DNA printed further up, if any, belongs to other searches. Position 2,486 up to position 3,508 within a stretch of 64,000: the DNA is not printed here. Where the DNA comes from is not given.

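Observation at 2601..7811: Four NrtR-type operators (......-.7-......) that each embed a TTGACA -35 hexamer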

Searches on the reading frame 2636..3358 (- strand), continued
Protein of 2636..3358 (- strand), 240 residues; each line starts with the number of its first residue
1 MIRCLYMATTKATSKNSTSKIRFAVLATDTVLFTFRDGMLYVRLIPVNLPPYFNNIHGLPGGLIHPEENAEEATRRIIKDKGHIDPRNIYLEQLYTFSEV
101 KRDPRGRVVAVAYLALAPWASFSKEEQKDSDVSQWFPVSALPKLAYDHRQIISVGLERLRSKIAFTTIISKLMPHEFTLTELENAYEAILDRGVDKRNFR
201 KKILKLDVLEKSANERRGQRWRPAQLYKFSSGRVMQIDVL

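Call 44: search_solved_structures(query=window:2636-3340:-, max_evalue=1e-20, show_alignments=2)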
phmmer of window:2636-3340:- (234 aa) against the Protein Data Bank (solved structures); distinct sequences matched with E-value up to 1e-20: 2.
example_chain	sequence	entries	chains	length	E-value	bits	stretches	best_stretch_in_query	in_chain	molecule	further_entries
5bs6_A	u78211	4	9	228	8.3e-33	117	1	17-225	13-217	transcriptional regulator AraR | transcriptional factor AraR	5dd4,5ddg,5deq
3gz5_A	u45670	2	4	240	7.6e-27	97.5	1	16-223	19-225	MutT/nudix family protein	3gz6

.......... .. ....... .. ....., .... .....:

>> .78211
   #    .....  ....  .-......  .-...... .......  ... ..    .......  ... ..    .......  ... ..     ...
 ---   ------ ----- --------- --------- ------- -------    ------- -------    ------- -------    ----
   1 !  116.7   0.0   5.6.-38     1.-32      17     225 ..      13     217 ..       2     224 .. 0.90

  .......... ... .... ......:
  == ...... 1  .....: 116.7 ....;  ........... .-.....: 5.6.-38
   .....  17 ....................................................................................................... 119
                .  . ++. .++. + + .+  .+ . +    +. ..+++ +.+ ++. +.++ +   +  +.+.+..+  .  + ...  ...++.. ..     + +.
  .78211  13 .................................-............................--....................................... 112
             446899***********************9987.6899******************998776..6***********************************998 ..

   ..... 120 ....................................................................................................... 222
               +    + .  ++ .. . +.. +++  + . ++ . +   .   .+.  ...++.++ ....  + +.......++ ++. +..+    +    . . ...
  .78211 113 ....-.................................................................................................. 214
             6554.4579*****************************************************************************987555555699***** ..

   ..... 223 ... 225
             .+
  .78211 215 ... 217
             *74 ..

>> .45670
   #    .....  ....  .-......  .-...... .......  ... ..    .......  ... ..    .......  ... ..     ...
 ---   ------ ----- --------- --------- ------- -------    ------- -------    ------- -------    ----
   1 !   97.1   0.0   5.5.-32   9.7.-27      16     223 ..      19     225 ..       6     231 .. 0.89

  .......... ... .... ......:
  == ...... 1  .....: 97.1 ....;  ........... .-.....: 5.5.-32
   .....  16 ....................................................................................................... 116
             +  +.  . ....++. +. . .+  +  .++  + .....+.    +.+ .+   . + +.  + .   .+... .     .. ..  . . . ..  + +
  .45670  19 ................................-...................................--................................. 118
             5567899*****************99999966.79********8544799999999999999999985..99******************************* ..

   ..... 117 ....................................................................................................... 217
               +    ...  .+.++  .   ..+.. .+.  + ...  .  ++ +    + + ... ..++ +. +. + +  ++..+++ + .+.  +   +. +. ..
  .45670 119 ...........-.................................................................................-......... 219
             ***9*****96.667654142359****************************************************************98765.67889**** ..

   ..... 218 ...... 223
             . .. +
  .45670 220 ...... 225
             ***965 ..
